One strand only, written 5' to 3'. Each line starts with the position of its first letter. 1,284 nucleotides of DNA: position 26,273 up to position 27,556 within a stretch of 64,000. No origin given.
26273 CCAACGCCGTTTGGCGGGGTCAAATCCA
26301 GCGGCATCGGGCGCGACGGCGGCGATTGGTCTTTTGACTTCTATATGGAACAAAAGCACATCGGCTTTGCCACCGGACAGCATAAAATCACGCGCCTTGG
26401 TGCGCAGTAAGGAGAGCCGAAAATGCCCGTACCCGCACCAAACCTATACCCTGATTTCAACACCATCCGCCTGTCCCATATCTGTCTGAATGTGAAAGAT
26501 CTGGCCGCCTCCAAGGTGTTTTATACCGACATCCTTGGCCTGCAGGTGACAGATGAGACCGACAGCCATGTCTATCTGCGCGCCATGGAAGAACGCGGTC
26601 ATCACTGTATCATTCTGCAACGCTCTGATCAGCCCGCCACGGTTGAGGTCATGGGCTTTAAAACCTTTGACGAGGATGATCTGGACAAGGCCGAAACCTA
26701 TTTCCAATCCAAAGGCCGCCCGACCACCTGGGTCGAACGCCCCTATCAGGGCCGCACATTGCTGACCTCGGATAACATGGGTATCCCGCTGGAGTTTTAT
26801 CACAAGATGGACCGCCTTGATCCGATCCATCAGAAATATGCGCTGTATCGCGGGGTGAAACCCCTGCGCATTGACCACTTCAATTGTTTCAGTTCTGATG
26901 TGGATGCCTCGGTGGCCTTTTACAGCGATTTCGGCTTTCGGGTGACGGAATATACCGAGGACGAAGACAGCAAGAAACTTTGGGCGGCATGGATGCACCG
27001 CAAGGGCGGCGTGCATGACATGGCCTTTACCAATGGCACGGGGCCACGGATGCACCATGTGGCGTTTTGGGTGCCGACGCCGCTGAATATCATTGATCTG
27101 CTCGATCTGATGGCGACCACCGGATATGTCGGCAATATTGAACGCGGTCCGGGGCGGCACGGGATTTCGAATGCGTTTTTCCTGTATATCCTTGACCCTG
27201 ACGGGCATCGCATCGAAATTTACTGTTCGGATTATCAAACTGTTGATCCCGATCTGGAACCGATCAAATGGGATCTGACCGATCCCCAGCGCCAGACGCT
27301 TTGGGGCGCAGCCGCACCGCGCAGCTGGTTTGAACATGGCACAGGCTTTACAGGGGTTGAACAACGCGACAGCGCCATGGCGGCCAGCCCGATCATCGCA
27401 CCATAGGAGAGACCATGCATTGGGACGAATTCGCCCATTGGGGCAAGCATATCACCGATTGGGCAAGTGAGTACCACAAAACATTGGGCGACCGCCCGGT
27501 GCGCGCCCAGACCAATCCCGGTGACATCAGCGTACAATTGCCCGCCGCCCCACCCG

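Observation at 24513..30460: Aromatic amino acid decarboxylase embedded inside a homoprotocatechuate meta-cleavage operon that lacks hpaBC and hpaI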

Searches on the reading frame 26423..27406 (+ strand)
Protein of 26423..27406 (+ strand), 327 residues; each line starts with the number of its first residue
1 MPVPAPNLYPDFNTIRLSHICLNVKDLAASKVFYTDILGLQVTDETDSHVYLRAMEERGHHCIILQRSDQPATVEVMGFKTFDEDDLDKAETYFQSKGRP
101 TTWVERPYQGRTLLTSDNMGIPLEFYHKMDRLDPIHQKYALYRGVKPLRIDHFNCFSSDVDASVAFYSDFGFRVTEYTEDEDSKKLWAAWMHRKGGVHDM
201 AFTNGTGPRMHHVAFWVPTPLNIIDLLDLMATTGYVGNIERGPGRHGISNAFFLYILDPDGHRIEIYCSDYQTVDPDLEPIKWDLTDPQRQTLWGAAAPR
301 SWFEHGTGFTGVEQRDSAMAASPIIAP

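Call 3: search_protein_families(library=ncbifam, proteins=[window:26423-27406:+])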
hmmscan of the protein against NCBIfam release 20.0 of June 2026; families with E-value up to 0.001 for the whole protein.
window:26423-27406:+ (327 aa): 33 families (the best 25 are shown)
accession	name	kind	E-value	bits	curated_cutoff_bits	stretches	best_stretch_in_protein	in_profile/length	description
TIGR02295.1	HpaD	equivalog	1.5e-121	405.2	321.4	1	13-305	1-296/298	3,4-dihydroxyphenylacetate 2,3-dioxygenase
TIGR03211.1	catechol_2_3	equivalog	5.2e-61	206.6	320.2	1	15-307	3-303/303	catechol 2,3-dioxygenase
TIGR03213.1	23dbph12diox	equivalog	1.9e-13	50.5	366.45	1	17-267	4-262/287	biphenyl-2,3-diol 1,2-dioxygenase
NF000496.2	Fos_GSH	equivalog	1.4e-10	41.4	180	1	17-56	5-44/136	fosfomycin resistance glutathione transferase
NF000494.1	FosF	exception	6.9e-10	39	280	0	17-67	5-53/132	fosfomycin resistance glutathione transferase FosF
NF000094.1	354827590_fosA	exception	7.7e-10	39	275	0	17-53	5-41/135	FosA family fosfomycin resistance glutathione transferase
NF000495.1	FosK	exception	8.1e-09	35.4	280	0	211-279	61-122/132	fosfomycin resistance glutathione transferase FosK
NF050074.1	glyox_I_GloA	exception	3e-08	33.8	165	0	17-48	2-33/121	lactoylglutathione lyase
NF000074.1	299782349_fosC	exception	3.2e-08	33.8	250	0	17-53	5-41/132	FosC2 family fosfomycin resistance glutathione transferase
NF000221.4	FosA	exception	3.2e-07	30.4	250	0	17-55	5-43/137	FosA family fosfomycin resistance glutathione transferase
NF032892.0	fosA7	exception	4.4e-07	30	305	0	17-54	5-42/140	FosA7 family fosfomycin resistance glutathione transferase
NF000124.1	fos-Vibrio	exception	6.8e-07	29.5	250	0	249-270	92-113/132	FosG/FosC2-related fosfomycin resistance glutathione transferase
NF008551.0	PRK11478.1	equivalog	1.2e-06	29.1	148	1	16-127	6-128/129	VOC family protein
NF000467.1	FosG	exception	1.3e-06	28.4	240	0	17-53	5-41/132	FosG family fosfomycin resistance glutathione transferase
NF050075.1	SMU1112c_YaeR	equivalog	1.6e-06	28.4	140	0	17-48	4-35/125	SMU1112c/YaeR family gloxylase I-like metalloprotein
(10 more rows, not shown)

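Call 4: search_protein_families(library=pfam, proteins=[window:26423-27406:+])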
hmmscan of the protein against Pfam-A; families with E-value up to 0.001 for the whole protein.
window:26423-27406:+ (327 aa): 4 families
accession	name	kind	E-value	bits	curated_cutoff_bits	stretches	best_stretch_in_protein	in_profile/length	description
PF00903.31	Glyoxalase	-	8.1e-34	117.1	20.6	2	149-266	1-121/121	Glyoxalase/Bleomycin resistance protein/Dioxygenase superfamily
PF22677.2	Ble-like_N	-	2.5e-13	50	24.5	2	149-176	1-29/41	Bleomycin resistance protein-like N-terminal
PF13669.12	Glyoxalase_4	-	1.5e-08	35.4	27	0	19-79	2-55/109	Glyoxalase/Bleomycin resistance protein/Dioxygenase superfamily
PF12681.13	Glyoxalase_2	-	0.00021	21.6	30.1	0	20-92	4-77/118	Glyoxalase-like domain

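Call 31: search_solved_structures(query=window:26423-27406:+, max_evalue=1e-20)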
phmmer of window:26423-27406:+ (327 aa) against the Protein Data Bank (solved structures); distinct sequences matched with E-value up to 1e-20: 14.
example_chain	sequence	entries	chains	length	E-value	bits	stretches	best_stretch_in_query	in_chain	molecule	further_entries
1f1x_A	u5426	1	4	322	5.6e-78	265.6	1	9-306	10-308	HOMOPROTOCATECHUATE 2,3-DIOXYGENASE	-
1q0c_A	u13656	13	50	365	6.8e-78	265.3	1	9-306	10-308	homoprotocatechuate 2,3-dioxygenase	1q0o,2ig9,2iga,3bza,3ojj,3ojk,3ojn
3ecj_A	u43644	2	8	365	7e-78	265.2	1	9-307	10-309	PROTEIN (Homoprotocatechuate 2,3-dioxygenase)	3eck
1f1r_A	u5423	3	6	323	1.3e-77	264.4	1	3-305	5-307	HOMOPROTOCATECHUATE 2,3-DIOXYGENASE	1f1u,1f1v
4ghc_A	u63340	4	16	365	2.3e-77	263.6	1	9-306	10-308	Homoprotocatechuate 2,3-dioxygenase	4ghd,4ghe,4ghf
4z6n_A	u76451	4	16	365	5.3e-77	262.3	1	9-306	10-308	Homoprotocatechuate 2,3-dioxygenase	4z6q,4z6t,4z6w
4z6m_A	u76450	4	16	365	7.3e-77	261.9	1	9-306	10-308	Homoprotocatechuate 2,3-dioxygenase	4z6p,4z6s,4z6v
4z6l_A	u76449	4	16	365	7.6e-77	261.8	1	9-306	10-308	Homoprotocatechuate 2,3-dioxygenase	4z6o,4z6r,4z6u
5bwg_A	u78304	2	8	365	1.8e-76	260.6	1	9-306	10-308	Homoprotocatechuate 2,3-dioxygenase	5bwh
3hpv_A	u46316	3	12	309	5.9e-26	94.5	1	15-285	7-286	Catechol 2,3-dioxygenase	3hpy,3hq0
1mpy_A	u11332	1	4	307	5.3e-25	91.4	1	15-287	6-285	CATECHOL 2,3-DIOXYGENASE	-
9wgj_A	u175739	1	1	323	1.2e-24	90.3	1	11-307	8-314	Catechol 1,2-dioxygenase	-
3lm4_A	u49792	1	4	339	6e-24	87.9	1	32-307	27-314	Catechol 2,3-dioxygenase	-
7q2a_A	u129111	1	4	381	9.4e-24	87.3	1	32-307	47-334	Catechol 2,3-dioxygenase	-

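Call 51: find_related_loci(query=A1, collection=metagenome_contigs, flank=6000)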
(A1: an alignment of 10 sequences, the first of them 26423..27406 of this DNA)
Query A1 (327 aa) in metagenome_contigs; peptide patterns used: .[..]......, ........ (x = any residue, [..] = any of these).
600 stretches matched a pattern (row limit reached: there are more); 400 encode a relative of the query (tblastn E <= 1e-3); the best 80 are kept; 80 distinct loci.
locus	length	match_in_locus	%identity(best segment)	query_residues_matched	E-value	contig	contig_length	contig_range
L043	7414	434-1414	91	1-327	0e+0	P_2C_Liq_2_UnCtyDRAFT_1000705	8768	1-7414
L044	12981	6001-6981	91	1-327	0e+0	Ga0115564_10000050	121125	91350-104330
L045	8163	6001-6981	91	1-327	0e+0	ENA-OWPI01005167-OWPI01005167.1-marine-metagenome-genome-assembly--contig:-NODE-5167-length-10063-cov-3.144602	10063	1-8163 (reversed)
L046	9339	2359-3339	91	1-327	0e+0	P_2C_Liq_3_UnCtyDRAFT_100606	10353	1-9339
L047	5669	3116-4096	91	1-327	0e+0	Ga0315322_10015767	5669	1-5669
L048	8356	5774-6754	90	1-327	0e+0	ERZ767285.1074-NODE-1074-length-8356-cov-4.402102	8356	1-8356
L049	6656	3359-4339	90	1-327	0e+0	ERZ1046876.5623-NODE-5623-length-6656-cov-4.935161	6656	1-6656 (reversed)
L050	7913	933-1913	90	1-327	0e+0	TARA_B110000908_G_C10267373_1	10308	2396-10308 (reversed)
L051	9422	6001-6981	90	1-327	0e+0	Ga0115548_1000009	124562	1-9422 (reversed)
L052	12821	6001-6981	90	1-327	0e+0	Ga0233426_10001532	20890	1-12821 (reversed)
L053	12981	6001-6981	90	1-327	0e+0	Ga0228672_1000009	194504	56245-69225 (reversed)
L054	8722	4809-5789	90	1-327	0e+0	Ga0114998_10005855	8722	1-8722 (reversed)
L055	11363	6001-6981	89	1-327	0e+0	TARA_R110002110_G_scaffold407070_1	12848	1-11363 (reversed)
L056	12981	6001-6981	89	1-327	0e+0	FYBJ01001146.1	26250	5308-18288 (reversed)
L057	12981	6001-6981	90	1-327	0e+0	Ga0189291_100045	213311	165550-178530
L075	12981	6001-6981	89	1-327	0e+0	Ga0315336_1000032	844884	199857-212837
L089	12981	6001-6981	85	1-327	0e+0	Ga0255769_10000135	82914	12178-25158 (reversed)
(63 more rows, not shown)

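Call 56: search_protein_families(library=ncbifam, proteins=[L075:6981-8450:+, L075:11509-12285:+], max_evalue=1e-60)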
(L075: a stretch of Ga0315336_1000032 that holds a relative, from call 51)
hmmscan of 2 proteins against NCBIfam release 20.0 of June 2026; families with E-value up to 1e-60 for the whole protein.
L075:6981-8450:+ (489 aa): 32 families (the best 25 are shown)
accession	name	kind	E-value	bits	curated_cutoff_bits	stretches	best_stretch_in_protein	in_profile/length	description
NF008415.0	PRK11241.1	equivalog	2.9e-235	781.5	828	1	6-483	3-481/482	NADP-dependent succinate-semialdehyde dehydrogenase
TIGR01780.1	SSADH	subfamily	8.2e-212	704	646.35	1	32-478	1-448/448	succinate-semialdehyde dehydrogenase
NF010000.0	PRK13473.1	subfamily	1.2e-127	426.4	615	1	16-481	5-471/475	aminobutyraldehyde dehydrogenase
NF006916.0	PRK09407.1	equivalog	1.3e-122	410.1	521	1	25-480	31-490/526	succinic semialdehyde dehydrogenase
NF009725.0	PRK13252.1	equivalog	1.5e-122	409.5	593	1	18-482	11-479/488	betaine-aldehyde dehydrogenase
TIGR01804.1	BADH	equivalog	3.5e-122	408.2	668.6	1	19-478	3-467/467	betaine-aldehyde dehydrogenase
NF007497.0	PRK10090.1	equivalog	5.5e-121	404.7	500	1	18-480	11-475/480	aldehyde dehydrogenase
TIGR02299.1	HpaE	equivalog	2.8e-115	385.7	638.35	1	20-483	7-477/488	5-carboxymethyl-2-hydroxymuconate semialdehyde dehydrogenase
NF040648.1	lactal_redase_Meth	equivalog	2.1e-110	369.9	650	1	18-482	3-462/463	lactaldehyde dehydrogenase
NF045735.1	PaDhStyDPseudo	equivalog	7.9e-109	364.5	850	1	12-482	1-481/483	phenylacetaldehyde dehydrogenase StyD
NF006915.0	PRK09406.1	equivalog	5.9e-104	348.5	730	1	30-482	3-456/457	NADP-dependent succinic semialdehyde dehydrogenase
NF042993.1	AlphKGSA_gudD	equivalog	2.3e-103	346.5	770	1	18-482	8-480/481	alpha-ketoglutaric semialdehyde dehydrogenase GucD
TIGR03216.1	OH_muco_semi_DH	equivalog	4.6e-103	345.4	693.25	1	19-482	6-479/481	2-hydroxymuconic semialdehyde dehydrogenase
NF040792.1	glyc_ald_dh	equivalog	1.1e-102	344.5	760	1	18-482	5-473/488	D-glyceraldehyde dehydrogenase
TIGR03374.1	ABALDH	equivalog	4.2e-100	335.8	909.3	1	18-482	6-471/472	aminobutyraldehyde dehydrogenase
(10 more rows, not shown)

L075:11509-12285:+ (258 aa): 4 families
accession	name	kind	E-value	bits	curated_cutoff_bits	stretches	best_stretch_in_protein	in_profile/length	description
TIGR02311.1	HpaI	equivalog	4.4e-104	347.3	368.8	1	6-248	1-243/249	4-hydroxy-2-oxoheptanedioate aldolase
NF007521.0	PRK10128.1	equivalog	1.8e-84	283.5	441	1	6-246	7-247/267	2-keto-3-deoxy-L-rhamnonate aldolase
TIGR03239.1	GarL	equivalog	2.3e-73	246.9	406.75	1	6-246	1-240/249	2-dehydro-3-deoxyglucarate aldolase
NF007849.0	PRK10558.1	equivalog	3.6e-73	246.1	393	1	6-246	8-247/256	2-dehydro-3-deoxyglucarate aldolase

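Call 57: search_solved_structures(query=window:26423-27406:+, max_evalue=1e-70, show_alignments=2)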
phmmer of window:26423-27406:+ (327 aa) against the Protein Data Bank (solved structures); distinct sequences matched with E-value up to 1e-70: 9.
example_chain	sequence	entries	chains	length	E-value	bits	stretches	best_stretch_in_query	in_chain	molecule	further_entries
1f1x_A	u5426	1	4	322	5.6e-78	265.6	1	9-306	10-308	HOMOPROTOCATECHUATE 2,3-DIOXYGENASE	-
1q0c_A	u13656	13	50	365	6.8e-78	265.3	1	9-306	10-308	homoprotocatechuate 2,3-dioxygenase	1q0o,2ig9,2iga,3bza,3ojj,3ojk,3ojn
3ecj_A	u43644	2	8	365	7e-78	265.2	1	9-307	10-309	PROTEIN (Homoprotocatechuate 2,3-dioxygenase)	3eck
1f1r_A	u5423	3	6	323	1.3e-77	264.4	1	3-305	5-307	HOMOPROTOCATECHUATE 2,3-DIOXYGENASE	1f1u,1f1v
4ghc_A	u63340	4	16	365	2.3e-77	263.6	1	9-306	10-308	Homoprotocatechuate 2,3-dioxygenase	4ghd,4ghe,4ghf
4z6n_A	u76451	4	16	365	5.3e-77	262.3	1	9-306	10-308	Homoprotocatechuate 2,3-dioxygenase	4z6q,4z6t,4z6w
4z6m_A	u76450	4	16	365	7.3e-77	261.9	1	9-306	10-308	Homoprotocatechuate 2,3-dioxygenase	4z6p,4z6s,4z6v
4z6l_A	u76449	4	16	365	7.6e-77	261.8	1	9-306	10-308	Homoprotocatechuate 2,3-dioxygenase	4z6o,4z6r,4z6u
5bwg_A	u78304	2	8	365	1.8e-76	260.6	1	9-306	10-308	Homoprotocatechuate 2,3-dioxygenase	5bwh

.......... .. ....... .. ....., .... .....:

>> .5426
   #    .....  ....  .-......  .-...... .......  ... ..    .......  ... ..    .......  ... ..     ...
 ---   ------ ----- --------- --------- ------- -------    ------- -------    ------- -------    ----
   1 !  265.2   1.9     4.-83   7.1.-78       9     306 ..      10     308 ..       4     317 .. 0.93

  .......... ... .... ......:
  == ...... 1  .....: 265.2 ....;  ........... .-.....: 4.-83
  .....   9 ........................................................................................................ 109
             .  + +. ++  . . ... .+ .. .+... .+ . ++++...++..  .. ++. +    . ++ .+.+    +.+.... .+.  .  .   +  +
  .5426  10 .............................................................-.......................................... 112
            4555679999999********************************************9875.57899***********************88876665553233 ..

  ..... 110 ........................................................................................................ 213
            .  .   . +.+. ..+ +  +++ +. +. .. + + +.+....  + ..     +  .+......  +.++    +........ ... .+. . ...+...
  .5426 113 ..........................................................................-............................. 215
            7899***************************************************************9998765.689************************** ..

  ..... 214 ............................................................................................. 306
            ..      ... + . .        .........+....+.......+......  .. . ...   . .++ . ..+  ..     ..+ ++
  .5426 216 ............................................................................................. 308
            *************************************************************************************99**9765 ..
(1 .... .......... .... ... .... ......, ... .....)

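Call 61: search_protein_families(library=pfam, proteins=[L089:6996-8000:-, L089:7997-8914:-, L089:8832-9395:-, L089:9392-10120:-, L089:10117-10503:-, L089:2495-3835:+, L089:758-1897:-, L089:10960-11646:+], max_evalue=0.00001)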
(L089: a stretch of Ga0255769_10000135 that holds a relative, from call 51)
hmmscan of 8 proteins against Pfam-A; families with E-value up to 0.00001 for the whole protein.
L089:6996-8000:- (334 aa): 1 family
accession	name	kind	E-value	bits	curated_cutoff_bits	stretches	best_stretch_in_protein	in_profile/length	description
PF00206.25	Lyase_1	-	2.1e-30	106.7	27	1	84-275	97-306/312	Lyase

L089:7997-8914:- (305 aa): 1 family
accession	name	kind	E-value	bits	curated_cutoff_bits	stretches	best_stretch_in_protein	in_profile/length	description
PF05853.18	BKACE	-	1.2e-90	304.1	24.8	1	33-302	1-274/274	beta-keto acid cleavage enzyme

L089:8832-9395:- (187 aa): 1 family
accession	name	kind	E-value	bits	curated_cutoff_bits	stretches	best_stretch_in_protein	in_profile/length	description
PF00775.27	Dioxygenase_C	-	3.6e-15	56.3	27.3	1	45-164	25-161/182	Dioxygenase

L089:9392-10120:- (242 aa): 2 families
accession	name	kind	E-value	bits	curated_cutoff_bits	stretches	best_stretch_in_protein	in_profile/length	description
PF00775.27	Dioxygenase_C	-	9.3e-53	178.8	27.3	1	46-229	2-182/182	Dioxygenase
PF12391.13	PCDO_beta_N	-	1.1e-10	41.5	24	1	10-40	3-33/34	Protocatechuate 3,4-dioxygenase beta subunit N terminal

L089:10117-10503:- (128 aa): 1 family
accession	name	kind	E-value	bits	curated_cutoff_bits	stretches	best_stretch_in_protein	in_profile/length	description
PF02627.25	CMD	-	1e-20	74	23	1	37-119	3-84/84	Carboxymuconolactone decarboxylase family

L089:2495-3835:+ (446 aa): 1 family
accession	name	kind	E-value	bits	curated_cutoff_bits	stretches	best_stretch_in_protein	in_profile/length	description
PF00909.26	Ammonium_transp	-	4.1e-103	345.6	23.2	1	48-440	2-399/399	Ammonium Transporter Family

L089:758-1897:- (379 aa): 1 family
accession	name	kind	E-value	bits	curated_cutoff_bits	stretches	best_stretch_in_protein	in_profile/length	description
PF02515.22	CoA_transf_3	-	1.5e-102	343.9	23.3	1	12-369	1-365/366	CoA-transferase family III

L089:10960-11646:+ (228 aa): 2 families
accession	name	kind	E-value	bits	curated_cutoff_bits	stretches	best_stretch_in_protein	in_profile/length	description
PF00072.30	Response_reg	-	3.9e-29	101.5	30.2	1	4-110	1-107/111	Response regulator receiver domain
PF00486.34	Trans_reg_C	-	5.9e-19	68.4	26.2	1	153-226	4-77/77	Transcriptional regulatory protein, C terminal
